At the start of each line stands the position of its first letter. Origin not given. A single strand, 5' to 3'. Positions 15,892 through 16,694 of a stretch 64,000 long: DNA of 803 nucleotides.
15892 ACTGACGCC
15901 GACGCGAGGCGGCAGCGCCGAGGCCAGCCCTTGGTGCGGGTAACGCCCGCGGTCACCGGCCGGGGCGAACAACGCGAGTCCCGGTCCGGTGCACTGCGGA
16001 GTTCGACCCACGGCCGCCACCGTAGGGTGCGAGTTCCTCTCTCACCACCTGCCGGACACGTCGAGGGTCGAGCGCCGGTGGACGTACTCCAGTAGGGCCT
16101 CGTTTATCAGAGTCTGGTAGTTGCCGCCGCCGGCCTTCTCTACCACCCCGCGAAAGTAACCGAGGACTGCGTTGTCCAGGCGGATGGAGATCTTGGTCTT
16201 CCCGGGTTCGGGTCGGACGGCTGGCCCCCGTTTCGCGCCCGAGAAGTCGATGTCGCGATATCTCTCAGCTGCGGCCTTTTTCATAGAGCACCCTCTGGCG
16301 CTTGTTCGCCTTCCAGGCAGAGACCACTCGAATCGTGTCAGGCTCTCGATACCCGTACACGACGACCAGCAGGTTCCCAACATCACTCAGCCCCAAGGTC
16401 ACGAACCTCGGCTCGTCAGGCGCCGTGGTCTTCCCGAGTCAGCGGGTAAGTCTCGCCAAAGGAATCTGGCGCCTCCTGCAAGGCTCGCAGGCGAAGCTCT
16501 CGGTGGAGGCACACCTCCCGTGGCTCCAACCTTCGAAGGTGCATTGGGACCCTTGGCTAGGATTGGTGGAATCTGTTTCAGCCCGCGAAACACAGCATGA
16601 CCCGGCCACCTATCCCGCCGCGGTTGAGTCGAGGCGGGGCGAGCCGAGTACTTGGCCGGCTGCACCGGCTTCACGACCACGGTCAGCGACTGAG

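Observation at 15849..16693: brnT-brnA toxin-antitoxin cassette inserted at the 3-prime end of the aldolase gene, flanked by 48-bp direct repeats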

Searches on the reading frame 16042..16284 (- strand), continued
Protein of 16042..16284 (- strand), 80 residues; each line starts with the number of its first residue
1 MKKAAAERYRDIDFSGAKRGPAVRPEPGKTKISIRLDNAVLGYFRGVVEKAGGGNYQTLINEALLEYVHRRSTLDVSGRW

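Call 82: find_encoding_contigs(protein=P0164, flank=4000, max_places=10)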
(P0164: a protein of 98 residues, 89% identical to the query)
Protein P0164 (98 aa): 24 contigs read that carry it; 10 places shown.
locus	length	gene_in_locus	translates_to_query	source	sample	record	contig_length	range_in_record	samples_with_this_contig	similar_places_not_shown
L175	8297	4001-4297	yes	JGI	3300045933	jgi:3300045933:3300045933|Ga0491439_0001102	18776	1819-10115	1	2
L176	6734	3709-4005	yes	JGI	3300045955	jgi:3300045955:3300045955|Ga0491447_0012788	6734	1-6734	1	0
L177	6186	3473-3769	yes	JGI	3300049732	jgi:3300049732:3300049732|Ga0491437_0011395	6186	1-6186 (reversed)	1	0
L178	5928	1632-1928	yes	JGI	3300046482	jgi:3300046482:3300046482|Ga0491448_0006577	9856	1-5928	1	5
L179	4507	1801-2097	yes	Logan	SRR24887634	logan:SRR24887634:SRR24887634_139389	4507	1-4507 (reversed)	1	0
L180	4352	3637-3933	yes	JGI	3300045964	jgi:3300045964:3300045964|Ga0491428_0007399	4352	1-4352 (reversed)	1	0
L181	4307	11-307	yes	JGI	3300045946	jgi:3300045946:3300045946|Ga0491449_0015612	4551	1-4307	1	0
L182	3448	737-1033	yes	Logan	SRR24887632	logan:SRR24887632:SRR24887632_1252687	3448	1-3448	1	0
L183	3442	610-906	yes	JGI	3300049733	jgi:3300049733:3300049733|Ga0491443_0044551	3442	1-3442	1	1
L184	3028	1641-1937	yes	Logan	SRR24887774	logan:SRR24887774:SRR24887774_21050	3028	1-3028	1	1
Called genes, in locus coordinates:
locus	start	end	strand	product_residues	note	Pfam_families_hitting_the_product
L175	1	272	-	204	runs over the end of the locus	PF01596:Methyltransf_3, PF13578:Methyltransf_24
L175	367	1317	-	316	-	PF00682:HMGL-like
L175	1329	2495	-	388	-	PF02771:Acyl-CoA_dh_N, PF02770:Acyl-CoA_dh_M, PF00441:Acyl-CoA_dh_1, PF08028:Acyl-CoA_dh_2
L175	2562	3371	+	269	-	PF12973:Cupin_7 (faint), PF02311:AraC_binding (weak), PF07883:Cupin_2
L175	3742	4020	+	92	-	PF04365:BrnT_toxin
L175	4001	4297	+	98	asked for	PF14384:BrnA_antitoxin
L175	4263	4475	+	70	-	-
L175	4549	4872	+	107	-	-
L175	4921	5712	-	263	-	PF00378:ECH_1, PF16113:ECH_2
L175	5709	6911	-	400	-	PF02515:CoA_transf_3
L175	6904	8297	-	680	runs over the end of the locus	PF01590:GAF, PF13185:GAF_2, PF13492:GAF_3, PF01590:GAF, PF13185:GAF_2, PF13492:GAF_3, PF00989:PAS, PF08448:PAS_4, +2 more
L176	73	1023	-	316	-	PF00682:HMGL-like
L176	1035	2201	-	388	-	PF02771:Acyl-CoA_dh_N, PF02770:Acyl-CoA_dh_M, PF00441:Acyl-CoA_dh_1, PF08028:Acyl-CoA_dh_2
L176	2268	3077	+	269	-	PF12973:Cupin_7 (faint), PF01050:MannoseP_isomer (faint), PF07883:Cupin_2, PF02311:AraC_binding (weak), PF07883:Cupin_2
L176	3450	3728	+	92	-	PF04365:BrnT_toxin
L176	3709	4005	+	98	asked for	PF14384:BrnA_antitoxin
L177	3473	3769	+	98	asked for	PF14384:BrnA_antitoxin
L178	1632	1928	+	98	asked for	PF14384:BrnA_antitoxin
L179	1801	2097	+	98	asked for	PF14384:BrnA_antitoxin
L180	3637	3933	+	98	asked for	PF14384:BrnA_antitoxin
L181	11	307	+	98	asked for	PF14384:BrnA_antitoxin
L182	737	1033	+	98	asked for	PF14384:BrnA_antitoxin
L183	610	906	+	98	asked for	PF14384:BrnA_antitoxin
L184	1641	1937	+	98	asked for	PF14384:BrnA_antitoxin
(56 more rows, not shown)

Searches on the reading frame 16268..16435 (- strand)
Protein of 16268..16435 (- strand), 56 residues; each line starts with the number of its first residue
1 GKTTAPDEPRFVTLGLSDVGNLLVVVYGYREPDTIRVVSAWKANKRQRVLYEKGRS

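Call 10: search_protein_families(library=pfam, proteins=[window:16268-16435:-], max_evalue=1)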
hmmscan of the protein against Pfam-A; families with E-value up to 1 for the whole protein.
seq(56 aa): 1 family
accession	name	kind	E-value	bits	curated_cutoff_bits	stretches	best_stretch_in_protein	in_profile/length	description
PF04365.19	BrnT_toxin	-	2.3e-08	34.6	34.5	1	6-46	38-76/77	Ribonuclease toxin, BrnT, of type II toxin-antitoxin system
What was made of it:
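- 16265..16444 (-): brnT 3' two-thirds (codons ~34-92), with a 2-nt deletion at 16418/19; its end overlaps the brnA start. PF04365 profile positions 38-76 only (call 10).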

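Call 11: search_protein_families(library=ncbifam, proteins=[window:16268-16435:-], max_evalue=1)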
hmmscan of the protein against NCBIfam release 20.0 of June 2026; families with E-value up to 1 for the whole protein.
seq(56 aa): 0 families

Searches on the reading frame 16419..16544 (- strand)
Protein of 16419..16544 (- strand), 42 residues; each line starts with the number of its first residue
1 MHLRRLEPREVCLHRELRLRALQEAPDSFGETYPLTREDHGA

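Call 10: search_protein_families(library=pfam, proteins=[window:16419-16544:-], max_evalue=1)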
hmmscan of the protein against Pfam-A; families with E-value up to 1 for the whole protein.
seq(42 aa): 0 families
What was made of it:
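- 16450..16544 (-): 95-nt 5' fragment (codons 1-32) of an unrelated gene, fused to the truncated brnT. No Pfam hit (call 10).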

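Call 11: search_protein_families(library=ncbifam, proteins=[window:16419-16544:-], max_evalue=1)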
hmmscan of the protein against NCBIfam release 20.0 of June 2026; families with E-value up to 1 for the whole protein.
seq(42 aa): 0 families

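Call 54: find_homologous_proteins(query=window:16419-16544:-, max_evalue=10)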
Query seq(42 aa) (42 aa): 1 proteins with E <= 10 among 1 candidates.
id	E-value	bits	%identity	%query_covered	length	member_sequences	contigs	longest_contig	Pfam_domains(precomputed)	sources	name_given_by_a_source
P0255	2.9e-10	56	88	79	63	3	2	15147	-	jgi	jgi:hypothetical protein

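Call 56: find_encoding_contigs(protein=P0255, flank=8000, max_places=4)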
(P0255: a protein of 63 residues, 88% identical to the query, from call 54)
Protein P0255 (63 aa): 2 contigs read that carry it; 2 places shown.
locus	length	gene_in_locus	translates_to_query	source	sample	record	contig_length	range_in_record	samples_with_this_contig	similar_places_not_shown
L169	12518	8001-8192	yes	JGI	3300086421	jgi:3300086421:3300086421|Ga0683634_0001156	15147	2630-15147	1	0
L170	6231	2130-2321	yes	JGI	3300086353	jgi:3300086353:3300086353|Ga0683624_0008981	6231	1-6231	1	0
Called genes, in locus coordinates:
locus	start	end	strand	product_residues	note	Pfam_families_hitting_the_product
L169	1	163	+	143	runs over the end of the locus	PF19473:DUF6010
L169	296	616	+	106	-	-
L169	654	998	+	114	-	PF00254:FKBP_C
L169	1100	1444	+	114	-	PF11225:DUF3024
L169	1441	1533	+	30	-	-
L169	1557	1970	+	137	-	-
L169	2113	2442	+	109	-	PF18029:Glyoxalase_6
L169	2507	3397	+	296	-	PF07859:Abhydrolase_3 (faint), PF01738:DLH, PF12146:Hydrolase_4 (faint), PF00326:Peptidase_S9 (faint), PF05448:AXE1 (weak)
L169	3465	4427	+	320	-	PF00561:Abhydrolase_1, PF12697:Abhydrolase_6 (weak), PF12146:Hydrolase_4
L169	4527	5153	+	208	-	-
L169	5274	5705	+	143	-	PF01243:PNPOx_N (weak)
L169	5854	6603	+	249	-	PF13649:Methyltransf_25, PF08241:Methyltransf_11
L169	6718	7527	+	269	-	PF13489:Methyltransf_23, PF01209:Ubie_methyltran, PF05175:MTS (weak), PF13847:Methyltransf_31, PF08241:Methyltransf_11, PF08242:Methyltransf_12, PF13649:Methyltransf_25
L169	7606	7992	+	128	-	-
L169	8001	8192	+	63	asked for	-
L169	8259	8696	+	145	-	PF08818:DUF1801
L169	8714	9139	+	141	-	-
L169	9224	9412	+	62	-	-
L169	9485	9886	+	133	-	-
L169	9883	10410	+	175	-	PF04229:GrpB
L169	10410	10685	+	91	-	-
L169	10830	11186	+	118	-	-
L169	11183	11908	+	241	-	PF03009:GDPD, PF13653:GDPD_2 (faint)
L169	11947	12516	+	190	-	?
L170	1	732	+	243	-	?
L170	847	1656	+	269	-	PF13489:Methyltransf_23, PF01209:Ubie_methyltran, PF05175:MTS (weak), PF13847:Methyltransf_31, PF08241:Methyltransf_11, PF08242:Methyltransf_12, PF13649:Methyltransf_25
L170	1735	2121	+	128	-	-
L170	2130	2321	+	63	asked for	-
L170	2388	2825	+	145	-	PF08818:DUF1801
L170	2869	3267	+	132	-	-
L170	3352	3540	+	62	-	-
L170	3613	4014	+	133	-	-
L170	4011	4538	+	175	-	PF04229:GrpB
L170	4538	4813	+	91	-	-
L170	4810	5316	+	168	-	-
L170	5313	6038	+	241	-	PF03009:GDPD, PF13653:GDPD_2 (faint)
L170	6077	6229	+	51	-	?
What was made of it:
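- The foreign fragment 16450-16544 comes from a gene lying in arrays of more than 20 small co-oriented genes (L169, L170; call 56).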
